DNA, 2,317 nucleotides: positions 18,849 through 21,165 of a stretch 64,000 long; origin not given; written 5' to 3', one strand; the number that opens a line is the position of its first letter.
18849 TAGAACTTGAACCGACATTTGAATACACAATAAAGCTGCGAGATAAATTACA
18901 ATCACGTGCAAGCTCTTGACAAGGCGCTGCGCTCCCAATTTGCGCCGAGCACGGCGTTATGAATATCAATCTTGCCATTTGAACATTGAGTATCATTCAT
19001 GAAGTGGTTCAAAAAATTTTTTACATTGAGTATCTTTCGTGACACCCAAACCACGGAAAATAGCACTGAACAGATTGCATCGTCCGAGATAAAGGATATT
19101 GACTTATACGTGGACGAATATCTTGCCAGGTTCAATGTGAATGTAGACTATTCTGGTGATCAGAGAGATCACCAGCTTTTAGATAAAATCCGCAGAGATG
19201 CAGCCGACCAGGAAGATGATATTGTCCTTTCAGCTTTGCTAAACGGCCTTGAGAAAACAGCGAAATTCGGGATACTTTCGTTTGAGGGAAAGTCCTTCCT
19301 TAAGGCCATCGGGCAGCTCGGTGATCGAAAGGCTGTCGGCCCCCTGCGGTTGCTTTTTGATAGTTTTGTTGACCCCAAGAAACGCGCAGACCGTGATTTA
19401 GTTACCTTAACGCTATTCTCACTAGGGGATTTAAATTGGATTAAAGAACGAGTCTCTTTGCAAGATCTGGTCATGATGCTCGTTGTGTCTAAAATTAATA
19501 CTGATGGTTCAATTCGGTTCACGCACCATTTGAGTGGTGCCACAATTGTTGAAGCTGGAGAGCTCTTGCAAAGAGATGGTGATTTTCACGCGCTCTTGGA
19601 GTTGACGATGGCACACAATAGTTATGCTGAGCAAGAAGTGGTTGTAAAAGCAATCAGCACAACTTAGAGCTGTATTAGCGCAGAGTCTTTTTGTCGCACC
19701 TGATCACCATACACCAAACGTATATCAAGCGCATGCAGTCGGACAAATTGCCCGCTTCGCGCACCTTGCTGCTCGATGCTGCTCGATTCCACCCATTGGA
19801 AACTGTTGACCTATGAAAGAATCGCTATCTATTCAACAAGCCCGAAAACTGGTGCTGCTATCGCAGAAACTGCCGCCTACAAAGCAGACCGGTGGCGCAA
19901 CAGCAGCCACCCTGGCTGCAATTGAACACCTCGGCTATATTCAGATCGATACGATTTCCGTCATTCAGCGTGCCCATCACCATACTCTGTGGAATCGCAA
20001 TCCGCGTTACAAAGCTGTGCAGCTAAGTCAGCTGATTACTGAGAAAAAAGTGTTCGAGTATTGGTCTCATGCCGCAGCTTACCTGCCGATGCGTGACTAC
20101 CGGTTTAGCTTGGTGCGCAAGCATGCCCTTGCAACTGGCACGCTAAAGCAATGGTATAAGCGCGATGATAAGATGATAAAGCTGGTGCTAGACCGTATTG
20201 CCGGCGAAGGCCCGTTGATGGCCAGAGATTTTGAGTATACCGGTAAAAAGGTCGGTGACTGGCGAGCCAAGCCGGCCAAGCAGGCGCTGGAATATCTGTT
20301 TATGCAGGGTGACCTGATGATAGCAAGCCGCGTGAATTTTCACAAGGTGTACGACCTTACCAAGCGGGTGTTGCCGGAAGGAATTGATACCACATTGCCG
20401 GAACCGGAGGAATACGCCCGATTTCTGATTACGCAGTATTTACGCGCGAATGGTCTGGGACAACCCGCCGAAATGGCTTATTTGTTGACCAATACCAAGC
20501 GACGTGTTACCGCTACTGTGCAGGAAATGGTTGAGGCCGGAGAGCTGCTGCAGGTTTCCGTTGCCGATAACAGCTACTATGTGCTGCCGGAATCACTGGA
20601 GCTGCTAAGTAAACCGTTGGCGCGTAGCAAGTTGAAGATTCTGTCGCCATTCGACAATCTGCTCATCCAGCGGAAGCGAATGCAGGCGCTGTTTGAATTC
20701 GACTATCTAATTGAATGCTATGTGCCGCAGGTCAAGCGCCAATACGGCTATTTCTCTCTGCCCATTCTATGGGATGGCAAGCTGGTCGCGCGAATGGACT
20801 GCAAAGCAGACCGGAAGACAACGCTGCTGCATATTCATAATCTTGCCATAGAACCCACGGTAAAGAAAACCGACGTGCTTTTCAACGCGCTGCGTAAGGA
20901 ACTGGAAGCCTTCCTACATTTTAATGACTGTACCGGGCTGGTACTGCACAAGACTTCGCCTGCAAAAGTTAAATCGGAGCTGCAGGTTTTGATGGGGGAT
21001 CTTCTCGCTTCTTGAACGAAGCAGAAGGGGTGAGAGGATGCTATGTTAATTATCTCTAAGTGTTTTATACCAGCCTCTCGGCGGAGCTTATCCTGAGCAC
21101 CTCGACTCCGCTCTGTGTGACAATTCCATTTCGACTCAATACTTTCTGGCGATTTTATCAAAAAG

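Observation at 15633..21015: YcaQ-family gene present as an intact copy plus a degraded, internally deleted duplicate bracketing a low-GC four-gene insert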

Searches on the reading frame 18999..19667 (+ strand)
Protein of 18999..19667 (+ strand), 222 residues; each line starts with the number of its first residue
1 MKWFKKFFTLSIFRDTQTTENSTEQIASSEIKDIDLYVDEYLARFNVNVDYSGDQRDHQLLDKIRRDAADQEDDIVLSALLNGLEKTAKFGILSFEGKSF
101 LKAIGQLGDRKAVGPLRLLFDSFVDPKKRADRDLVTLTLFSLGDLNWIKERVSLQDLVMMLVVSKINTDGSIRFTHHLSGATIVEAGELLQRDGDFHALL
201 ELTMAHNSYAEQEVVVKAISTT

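Call 8: search_protein_families(library=pfam, proteins=[window:18999-19667:+], max_evalue=0.01)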
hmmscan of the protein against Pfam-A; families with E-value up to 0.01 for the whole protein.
window:18999-19667:+ (222 aa): 0 families

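Call 39: find_related_loci(query=window:18999-19664:+, collection=viral_contigs, flank=6000)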
Query window:18999-19664:+ (222 aa) in viral_contigs; peptide patterns used: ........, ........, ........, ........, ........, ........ (x = any residue, [..] = any of these).
12 stretches matched a pattern, but none encodes a relative of the query by tblastn (E <= 1e-3).

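Call 47: search_protein_families(library=padloc, proteins=[window:18999-19667:+], max_evalue=0.01)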
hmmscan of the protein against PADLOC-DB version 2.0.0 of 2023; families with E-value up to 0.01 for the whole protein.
window:18999-19667:+ (222 aa): 0 families

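Call 57: search_protein_families(library=ncbifam, proteins=[window:18999-19667:+], max_evalue=0.001)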
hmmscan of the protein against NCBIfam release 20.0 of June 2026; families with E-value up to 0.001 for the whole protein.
window:18999-19667:+ (222 aa): 0 families

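Call 78: predict_structure(protein=window:18999-19664:+)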
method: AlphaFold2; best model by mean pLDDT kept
length: 222 residues; sequences in the alignment: 1
mean_pLDDT: 36.2   pTM: 0.22
mean pLDDT of the five models: 36.2, 32.0, 31.0, 30.9, 27.0
residues with pLDDT >= 90: 0; 70-90: 0; 50-70: 4; < 50: 218
segments of 3 or more residues with pLDDT < 50: 1-61, 63-185, 189-191, 193-222
pLDDT, mean of each block of 10 residues (from residue 1): 24 25 25 31 37 43 47 42 39 31 37 36 34 31 38 40 33 33 48 46 43 37 32
secondary structure, 60 per line:
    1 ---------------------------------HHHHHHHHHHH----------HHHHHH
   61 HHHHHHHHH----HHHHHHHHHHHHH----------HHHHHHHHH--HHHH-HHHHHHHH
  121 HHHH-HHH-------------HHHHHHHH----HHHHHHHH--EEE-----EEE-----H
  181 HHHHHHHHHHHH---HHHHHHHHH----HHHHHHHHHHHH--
elements in order: H34-44 H55-69 H74-86 H97-105 H108-111 H113-124 H142-149 H154-161 E164-166 E172-174 H180-192 H196-204 H209-220

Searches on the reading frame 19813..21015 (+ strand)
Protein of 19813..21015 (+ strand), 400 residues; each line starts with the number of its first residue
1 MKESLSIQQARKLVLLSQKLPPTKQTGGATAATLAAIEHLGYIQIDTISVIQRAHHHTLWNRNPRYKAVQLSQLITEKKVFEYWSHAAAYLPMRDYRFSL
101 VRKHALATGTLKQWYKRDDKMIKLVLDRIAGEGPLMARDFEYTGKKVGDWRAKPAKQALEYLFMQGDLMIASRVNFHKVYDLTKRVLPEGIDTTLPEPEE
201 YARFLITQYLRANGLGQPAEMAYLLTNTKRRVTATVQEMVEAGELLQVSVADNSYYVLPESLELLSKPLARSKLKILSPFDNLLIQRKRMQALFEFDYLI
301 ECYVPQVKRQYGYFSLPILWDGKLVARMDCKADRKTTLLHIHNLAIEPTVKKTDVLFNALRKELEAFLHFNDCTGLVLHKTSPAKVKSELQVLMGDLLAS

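Call 8: search_protein_families(library=pfam, proteins=[window:19813-21015:+], max_evalue=0.01)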
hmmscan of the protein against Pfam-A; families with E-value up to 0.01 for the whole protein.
window:19813-21015:+ (400 aa): 1 family
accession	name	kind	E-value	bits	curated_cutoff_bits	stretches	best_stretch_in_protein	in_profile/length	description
PF06224.18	AlkZ-like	-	2.8e-78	264.3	25.9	1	37-370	1-329/329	DNA glycosylase AlkZ-like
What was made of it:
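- Checked: B (19813-21015, 400 aa) is an intact AlkZ-like/YcaQ gene (PF06224, E 2.8e-78; call 8).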

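Call 9: find_related_loci(query=window:19813-21012:+, collection=genome_contigs, flank=10000)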
Query window:19813-21012:+ (400 aa) in genome_contigs; peptide patterns used: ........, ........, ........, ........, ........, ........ (x = any residue, [..] = any of these).
598 stretches matched a pattern (row limit reached: there are more); 517 encode a relative of the query (tblastn E <= 1e-3); the best 80 are kept; 80 distinct loci.
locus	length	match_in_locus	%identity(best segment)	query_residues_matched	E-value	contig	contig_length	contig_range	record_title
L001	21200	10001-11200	77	1-400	0e+0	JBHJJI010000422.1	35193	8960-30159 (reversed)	MAG: Leptolyngbyaceae cyanobacterium isolate pac_S7C2542 S7Ck141_155666, whole genome shotgun sequence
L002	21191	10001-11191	77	1-397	0e+0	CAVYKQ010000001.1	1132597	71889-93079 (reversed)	MAG: Pirellulaceae bacterium isolate MFD03804.bin.2.65 genome assembly, contig: contig_15811, whole genome shotgun seque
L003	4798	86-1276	76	1-397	0e+0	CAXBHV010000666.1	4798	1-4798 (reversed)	MAG TPA_asm: uncultured Rhodopirellula sp. isolate ERR2762171_binner12_Refined_24 genome assembly, contig: ERZ3422408.22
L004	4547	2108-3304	76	1-399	0e+0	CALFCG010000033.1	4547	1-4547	MAG: uncultured cyanobacterium isolate R2_Bin_METABAT__82_1 genome assembly, contig: c_000000483706, whole genome shotgu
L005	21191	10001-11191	75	1-397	0e+0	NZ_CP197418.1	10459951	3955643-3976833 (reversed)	Novipirellula sp. SH528 chromosome, complete genome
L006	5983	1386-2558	76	1-391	0e+0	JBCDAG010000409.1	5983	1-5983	MAG: Cyanobacteria bacterium P01_F01_bin.53 k141_221073_length_5983_cov_12.9601, whole genome shotgun sequence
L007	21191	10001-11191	76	1-397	0e+0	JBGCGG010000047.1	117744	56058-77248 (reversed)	MAG: Phormidesmis sp. isolate SGMAG-04 contig47, whole genome shotgun sequence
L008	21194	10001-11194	75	1-398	0e+0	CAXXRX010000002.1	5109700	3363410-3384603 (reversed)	MAG: Desulfocapsaceae bacterium isolate 1aa78899-e997-4579-a1ce-6e823d9c38b0 genome assembly, contig: contig_2, whole ge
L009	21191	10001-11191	75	1-397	0e+0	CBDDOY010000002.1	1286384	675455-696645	MAG: Spirochaetaceae bacterium isolate ce77e197-c168-4bc4-8750-8ce2b630077d genome assembly, contig: contig_2, whole gen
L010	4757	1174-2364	75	1-397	0e+0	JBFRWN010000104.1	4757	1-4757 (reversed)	MAG: Synechococcus sp. isolate 05_out_wi_poop_bin.19 05outWiPooB19_c_000002109845, whole genome shotgun sequence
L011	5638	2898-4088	75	1-397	0e+0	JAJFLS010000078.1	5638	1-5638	MAG: Opitutales bacterium isolate OFTM265 OFTM265_77, whole genome shotgun sequence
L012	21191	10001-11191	74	1-397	0e+0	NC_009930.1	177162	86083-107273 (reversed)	Acaryochloris marina MBIC11017 plasmid pREB5, complete sequence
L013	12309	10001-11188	76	1-396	0e+0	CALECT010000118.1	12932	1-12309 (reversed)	MAG: uncultured Pseudanabaenaceae cyanobacterium isolate R2_Bin_Bin_165_1 genome assembly, contig: c_000002774474, whole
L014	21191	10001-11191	74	1-397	0e+0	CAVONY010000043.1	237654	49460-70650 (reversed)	MAG: uncultured delta proteobacterium isolate MFD09964.bin.1.222 genome assembly, contig: contig_9494, whole genome shot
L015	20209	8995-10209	76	1-400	0e+0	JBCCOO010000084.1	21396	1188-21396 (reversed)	MAG: Cyanobacteria bacterium P01_D01_bin.105 k141_2260027_length_21396_cov_23.7359, whole genome shotgun sequence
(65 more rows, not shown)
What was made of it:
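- Closest known: YcaQ-like. Different: It is 67-77% identical across many phyla (call 9).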

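Call 10: find_encoding_contigs(protein=window:19813-21015:+, flank=10000, max_places=10)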
Protein window:19813-21015:+ (400 aa): no gene with exactly this product is on record in the collection.

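Call 22: find_homologous_proteins(query=window:19813-21012:+, max_evalue=1e-50)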
Query window:19813-21012:+ (400 aa): 7496 proteins with E <= 1e-50 among 8000 candidates; the best 120 are listed.
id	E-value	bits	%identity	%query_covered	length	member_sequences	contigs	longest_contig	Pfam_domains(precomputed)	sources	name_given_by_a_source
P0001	1.0e-264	895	100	100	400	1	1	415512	PF06224.19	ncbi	ncbi:MAG: winged helix-turn-helix domain-containing protein [Calditrichia bacterium]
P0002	5.8e-207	705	78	99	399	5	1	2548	PF06224.19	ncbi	-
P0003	1.1e-204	698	77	99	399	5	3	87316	PF06224.19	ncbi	ncbi:MAG: crosslink repair DNA glycosylase YcaQ family protein [Cyanobacteria bacterium J06628_6]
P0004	5.5e-204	695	76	100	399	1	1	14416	PF06224.19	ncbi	-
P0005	1.6e-203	694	76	99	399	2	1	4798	PF06224.19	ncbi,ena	-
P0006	1.3e-202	691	76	99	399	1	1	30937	PF06224.19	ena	-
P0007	1.8e-202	690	76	99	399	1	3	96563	PF06224.19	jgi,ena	-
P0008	4.0e-202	689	76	100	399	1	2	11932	PF06224.19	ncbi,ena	-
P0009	6.0e-202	689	75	99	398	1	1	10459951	PF06224.19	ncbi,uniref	ncbi:winged helix-turn-helix domain-containing protein [Novipirellula sp. SH528]|uniref:winged helix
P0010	1.2e-201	688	75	99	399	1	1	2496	PF06224.19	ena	-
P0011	2.4e-201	687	77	99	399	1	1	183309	PF06224.19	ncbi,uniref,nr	ncbi:hypothetical protein C1752_03973 [Acaryochloris thomasi RCC1774]|uniref:Winged helix-turn-helix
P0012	3.8e-201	686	76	99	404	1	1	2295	PF06224.19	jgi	-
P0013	6.4e-201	685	75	99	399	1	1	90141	PF06224.19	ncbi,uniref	ncbi:winged helix-turn-helix domain-containing protein [Novipirellula rosea]|uniref:Winged helix DNA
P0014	2.0e-200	684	75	99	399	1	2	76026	PF06224.19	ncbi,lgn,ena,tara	tara:strand:+ start:9279 stop:10478 length:1200 start_codon:yes stop_codon:yes gene_type:complete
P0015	2.6e-200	683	75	99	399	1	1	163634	PF06224.19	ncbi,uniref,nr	ncbi:winged helix-turn-helix domain-containing protein [Desulforhopalus sp. IMCC35007]|uniref:winged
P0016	3.2e-200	683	75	99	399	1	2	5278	PF06224.19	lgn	-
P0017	3.9e-200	683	76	99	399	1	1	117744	PF06224.19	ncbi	ncbi:MAG: winged helix-turn-helix domain-containing protein [Phormidesmis sp.]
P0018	4.3e-200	683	76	100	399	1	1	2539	PF06224.19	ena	-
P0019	7.0e-200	682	75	100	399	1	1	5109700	PF06224.19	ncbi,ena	-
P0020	7.1e-200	682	75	99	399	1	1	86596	PF06224.19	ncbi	-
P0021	8.6e-200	682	76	98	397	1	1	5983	PF06224.19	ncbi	ncbi:MAG: crosslink repair DNA glycosylase YcaQ family protein [Cyanobacteria bacterium P01_F01_bin.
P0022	8.8e-200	682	75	99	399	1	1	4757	PF06224.19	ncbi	ncbi:MAG: winged helix-turn-helix domain-containing protein [Synechococcus sp.]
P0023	9.4e-200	681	75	99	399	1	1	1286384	PF06224.19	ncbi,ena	-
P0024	1.5e-199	681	75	100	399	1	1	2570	PF06224.19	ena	-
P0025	5.9e-199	679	76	100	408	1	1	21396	PF06224.19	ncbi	ncbi:MAG: crosslink repair DNA glycosylase YcaQ family protein [Cyanobacteria bacterium P01_D01_bin.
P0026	6.4e-199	679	76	100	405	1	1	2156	PF06224.19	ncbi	ncbi:MAG: crosslink repair DNA glycosylase YcaQ family protein [Pseudomonadota bacterium]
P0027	5.8e-198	676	75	99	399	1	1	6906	PF06224.19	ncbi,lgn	ncbi:MAG: crosslink repair DNA glycosylase YcaQ family protein [Cyanobacteria bacterium P01_D01_bin.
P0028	1.6e-197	674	75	99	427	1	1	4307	PF06224.19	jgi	jgi:uncharacterized protein YcaQ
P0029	1.7e-197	674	75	99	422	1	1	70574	PF06224.19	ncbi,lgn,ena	-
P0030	2.4e-197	673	74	100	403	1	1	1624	PF06224.19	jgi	-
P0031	7.5e-197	672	74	99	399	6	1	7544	PF06224.19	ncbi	-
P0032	1.5e-196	671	74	99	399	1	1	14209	PF06224.19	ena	-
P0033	1.9e-196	670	76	99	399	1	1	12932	PF06224.19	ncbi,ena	-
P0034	2.1e-196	670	75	98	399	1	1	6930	PF06224.19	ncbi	ncbi:MAG: crosslink repair DNA glycosylase YcaQ family protein [Cyanobacteria bacterium J06632_22]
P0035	3.2e-196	670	74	99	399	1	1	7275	PF06224.19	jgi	jgi:uncharacterized protein YcaQ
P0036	3.6e-196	670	74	99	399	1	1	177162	PF06224.19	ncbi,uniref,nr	ncbi:winged helix-turn-helix domain-containing protein [Acaryochloris marina]|uniref:Winged helix-tu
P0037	3.7e-196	670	74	100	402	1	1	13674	PF06224.19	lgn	-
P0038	5.7e-196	669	74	99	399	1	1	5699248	PF06224.19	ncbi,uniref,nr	ncbi:YcaQ family DNA glycosylase [Acaryochloris sp. 'Moss Beach']|uniref:winged helix-turn-helix dom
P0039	6.0e-196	669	74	99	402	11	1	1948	PF06224.19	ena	-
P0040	7.1e-196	669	74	99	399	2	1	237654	PF06224.19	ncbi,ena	-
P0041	1.2e-195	668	73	99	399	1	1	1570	PF06224.19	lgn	-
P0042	1.4e-195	668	75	99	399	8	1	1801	PF06224.19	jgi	jgi:uncharacterized protein YcaQ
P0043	1.6e-195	667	74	99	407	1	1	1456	PF06224.19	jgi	jgi:uncharacterized protein YcaQ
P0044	1.6e-195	667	73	99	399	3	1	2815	PF06224.19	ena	-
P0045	1.7e-195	667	74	99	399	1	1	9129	PF06224.19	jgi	-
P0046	2.1e-195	667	74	99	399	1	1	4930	PF06224.19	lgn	-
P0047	2.8e-195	667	74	99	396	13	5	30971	PF06224.19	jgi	jgi:uncharacterized protein YcaQ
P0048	3.9e-195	666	73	99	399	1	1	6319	PF06224.19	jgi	-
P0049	4.2e-195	666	74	99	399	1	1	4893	PF06224.19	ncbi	-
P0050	4.9e-195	666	74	99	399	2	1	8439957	PF06224.19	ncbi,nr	ncbi:winged helix-turn-helix domain-containing protein [Aureliella helgolandensis]|nr:crosslink repa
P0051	6.6e-195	665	74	99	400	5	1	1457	PF06224.19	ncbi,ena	-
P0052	6.7e-195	665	72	100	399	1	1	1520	PF06224.19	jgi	-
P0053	8.1e-195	665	74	99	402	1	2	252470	PF06224.19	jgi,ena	-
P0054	8.2e-195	665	73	99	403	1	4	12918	PF06224.19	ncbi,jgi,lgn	ncbi:MAG: hypothetical protein ACI9UA_003918 [Pseudoalteromonas tetraodonis]|jgi:uncharacterized pro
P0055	9.3e-195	665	74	99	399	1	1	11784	PF06224.19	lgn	-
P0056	9.6e-195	665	71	100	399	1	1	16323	PF06224.19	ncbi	ncbi:MAG: winged helix-turn-helix domain-containing protein [Rubripirellula sp.]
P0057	9.6e-195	665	74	98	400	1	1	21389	PF06224.19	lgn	-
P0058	1.3e-194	664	73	99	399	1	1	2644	PF06224.19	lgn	-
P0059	1.4e-194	664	75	99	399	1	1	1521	PF06224.19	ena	-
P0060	1.6e-194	664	74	99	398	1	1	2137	PF06224.19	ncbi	ncbi:MAG: winged helix-turn-helix domain-containing protein, partial [Desulfobulbia bacterium]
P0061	1.9e-194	664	73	99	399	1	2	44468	PF06224.19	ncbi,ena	-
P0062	2.0e-194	664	73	99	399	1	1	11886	PF06224.19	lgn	-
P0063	2.1e-194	664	74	99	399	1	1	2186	PF06224.19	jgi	jgi:uncharacterized protein YcaQ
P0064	2.8e-194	663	74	99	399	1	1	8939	PF06224.19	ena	-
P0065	3.3e-194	663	74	99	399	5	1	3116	PF06224.19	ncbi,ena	-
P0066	3.6e-194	663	72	99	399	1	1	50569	PF06224.19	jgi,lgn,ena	-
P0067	3.7e-194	663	74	99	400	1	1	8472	PF06224.19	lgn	-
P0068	3.9e-194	663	73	99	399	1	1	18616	PF06224.19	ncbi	-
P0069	4.2e-194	663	73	100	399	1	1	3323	PF06224.19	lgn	-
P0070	4.2e-194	663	74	100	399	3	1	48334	PF06224.19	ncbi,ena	-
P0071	6.3e-194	662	73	99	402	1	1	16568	PF06224.19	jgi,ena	-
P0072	9.4e-194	662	74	99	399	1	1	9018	PF06224.19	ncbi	-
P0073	9.5e-194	662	73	99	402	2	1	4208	PF06224.19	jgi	-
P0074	1.7e-193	661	73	99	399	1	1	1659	PF06224.19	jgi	jgi:uncharacterized protein YcaQ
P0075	2.0e-193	661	74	99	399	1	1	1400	PF06224.19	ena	-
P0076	2.4e-193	660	74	98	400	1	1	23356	PF06224.19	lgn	-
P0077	2.6e-193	660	74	99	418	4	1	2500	PF06224.19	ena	-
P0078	3.2e-193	660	74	99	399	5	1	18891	PF06224.19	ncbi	ncbi:MAG: winged helix-turn-helix domain-containing protein [Phormidesmis sp.]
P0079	3.8e-193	660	74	99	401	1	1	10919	PF06224.19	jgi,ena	-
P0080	3.9e-193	660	73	99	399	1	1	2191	PF06224.19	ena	-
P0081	4.9e-193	659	71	100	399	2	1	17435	PF06224.19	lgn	-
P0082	5.2e-193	659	73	99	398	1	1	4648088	PF06224.19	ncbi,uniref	ncbi:hypothetical protein NT6N_31570 [Oceaniferula spumae]|uniref:Winged helix-turn-helix domain-con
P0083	5.6e-193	659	72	99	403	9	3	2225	PF06224.19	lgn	-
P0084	9.0e-193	658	73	99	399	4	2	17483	PF06224.19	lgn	-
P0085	9.5e-193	658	75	98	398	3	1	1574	PF06224.19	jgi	jgi:uncharacterized protein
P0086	1.8e-192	657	73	99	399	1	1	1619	PF06224.19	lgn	-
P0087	2.7e-192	657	73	99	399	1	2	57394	PF06224.19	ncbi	-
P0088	3.1e-192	657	73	99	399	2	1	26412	PF06224.19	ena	-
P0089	3.8e-192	656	73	98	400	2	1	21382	PF06224.19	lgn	-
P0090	4.2e-192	656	71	99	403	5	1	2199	PF06224.19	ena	-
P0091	4.4e-192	656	72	99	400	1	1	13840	PF06224.19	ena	-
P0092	4.4e-192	656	73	99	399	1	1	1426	PF06224.19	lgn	-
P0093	5.6e-192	656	72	99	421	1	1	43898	PF06224.19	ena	-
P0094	7.3e-192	655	72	99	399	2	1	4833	PF06224.19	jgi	jgi:uncharacterized protein YcaQ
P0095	8.0e-192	655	70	99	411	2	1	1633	PF06224.19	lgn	-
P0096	8.3e-192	655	74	99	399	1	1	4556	PF06224.19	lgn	-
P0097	9.1e-192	655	73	99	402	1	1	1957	PF06224.19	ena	-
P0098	1.0e-191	655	72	99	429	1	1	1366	PF06224.19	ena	-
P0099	1.2e-191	655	72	100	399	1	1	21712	PF06224.19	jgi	jgi:uncharacterized protein YcaQ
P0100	1.2e-191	655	73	99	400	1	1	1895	PF06224.19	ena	-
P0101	1.3e-191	655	72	99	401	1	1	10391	PF06224.19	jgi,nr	jgi:uncharacterized protein YcaQ|nr:crosslink repair DNA glycosylase YcaQ family protein [Candidatus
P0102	1.3e-191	655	72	99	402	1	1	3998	PF06224.19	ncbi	-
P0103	1.5e-191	654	72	100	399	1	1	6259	PF06224.19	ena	-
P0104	1.7e-191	654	74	99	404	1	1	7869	PF06224.19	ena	-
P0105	1.8e-191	654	71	100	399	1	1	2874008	PF06224.19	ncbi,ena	-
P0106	2.2e-191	654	73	99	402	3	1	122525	PF06224.19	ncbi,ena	-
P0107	2.8e-191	654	72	100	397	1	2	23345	PF06224.19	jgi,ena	-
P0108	3.0e-191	653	73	98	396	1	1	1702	PF06224.19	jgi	jgi:uncharacterized protein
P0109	3.4e-191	653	71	99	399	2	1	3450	PF06224.19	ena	-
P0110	3.9e-191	653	73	99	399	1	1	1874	PF06224.19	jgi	jgi:uncharacterized protein YcaQ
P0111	4.2e-191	653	73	99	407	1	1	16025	PF06224.19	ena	-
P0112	5.2e-191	653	73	98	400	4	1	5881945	PF06224.19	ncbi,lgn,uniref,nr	ncbi:winged helix-turn-helix domain-containing protein [Acaryochloris marina]|uniref:winged helix-tu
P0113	6.2e-191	652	72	99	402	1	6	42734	PF06224.19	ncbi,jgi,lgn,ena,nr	ncbi:MAG: winged helix DNA-binding domain-containing protein [Desulfobacterales bacterium]|jgi:uncha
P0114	7.7e-191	652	74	97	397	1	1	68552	PF06224.19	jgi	jgi:uncharacterized protein YcaQ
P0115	8.3e-191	652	72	99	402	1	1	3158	PF06224.19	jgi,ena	-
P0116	9.5e-191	652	72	99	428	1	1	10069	PF06224.19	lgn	-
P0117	9.5e-191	652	73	99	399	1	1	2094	PF06224.19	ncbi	-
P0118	1.2e-190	651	73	99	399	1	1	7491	PF06224.19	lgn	-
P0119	1.5e-190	651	72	99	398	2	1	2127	PF06224.19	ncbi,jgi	-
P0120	1.6e-190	651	72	99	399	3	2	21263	PF06224.19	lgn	-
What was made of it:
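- Some genomes do carry several copies of this gene, for example two Acaryochloris plasmids and two contigs each in two MAGs (calls 9, 22). The source is a metagenome-assembled genome (call 22). The contig is 415 kb long (call 22).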

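Call 23: find_encoding_contigs(protein=P0001, flank=10000, max_places=10)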
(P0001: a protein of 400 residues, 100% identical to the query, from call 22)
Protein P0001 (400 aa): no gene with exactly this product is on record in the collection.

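Call 56: search_solved_structures(query=window:19813-21012:+, max_evalue=0.001, show_alignments=2)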
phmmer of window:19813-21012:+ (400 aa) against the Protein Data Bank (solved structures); distinct sequences matched with E-value up to 0.001: 1.
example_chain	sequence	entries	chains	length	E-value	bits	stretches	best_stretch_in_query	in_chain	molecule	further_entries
9zd6_A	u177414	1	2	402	1.2e-47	166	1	4-348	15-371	Cytoplasmic protein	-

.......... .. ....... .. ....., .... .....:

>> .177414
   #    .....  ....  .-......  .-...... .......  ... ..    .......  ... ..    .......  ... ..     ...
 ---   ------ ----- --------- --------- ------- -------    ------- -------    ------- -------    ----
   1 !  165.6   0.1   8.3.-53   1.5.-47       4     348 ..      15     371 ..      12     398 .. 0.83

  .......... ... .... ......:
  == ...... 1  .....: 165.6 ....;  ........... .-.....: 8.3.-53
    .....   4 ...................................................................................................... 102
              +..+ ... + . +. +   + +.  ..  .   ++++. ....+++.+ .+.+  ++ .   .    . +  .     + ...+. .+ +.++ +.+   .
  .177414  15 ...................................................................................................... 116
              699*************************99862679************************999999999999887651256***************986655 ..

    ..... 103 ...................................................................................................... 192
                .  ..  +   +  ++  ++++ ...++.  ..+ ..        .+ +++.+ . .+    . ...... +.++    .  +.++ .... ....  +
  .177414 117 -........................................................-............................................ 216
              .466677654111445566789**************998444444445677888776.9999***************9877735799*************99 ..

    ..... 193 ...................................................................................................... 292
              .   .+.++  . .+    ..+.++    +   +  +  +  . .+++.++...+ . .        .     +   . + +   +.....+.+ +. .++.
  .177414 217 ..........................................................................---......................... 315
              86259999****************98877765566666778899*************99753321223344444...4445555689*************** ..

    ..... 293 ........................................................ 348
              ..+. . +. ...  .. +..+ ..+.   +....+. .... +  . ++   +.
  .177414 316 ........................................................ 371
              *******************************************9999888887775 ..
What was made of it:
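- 19813..21015 (+): Copy B, the intact YcaQ-like (YQL) DNA glycosylase gene. It has the Q44-I45-D46 motif. Calls 8, 22, 56.
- On YQL subfamily of AlkZ-like/HTH_42 DNA glycosylases (copy B): Q44-I45-D46 lies in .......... and aligns with vIQIDSvnV of PDB 9zd6_A (call 56).
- Closest known: YcaQ-like. Same: B matches the solved chain 9zd6_A at E 1.2e-47 (call 56).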

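Call 57: search_protein_families(library=ncbifam, proteins=[window:19813-21015:+], max_evalue=0.001)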
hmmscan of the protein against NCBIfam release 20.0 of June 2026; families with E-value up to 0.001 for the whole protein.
window:19813-21015:+ (400 aa): 0 families
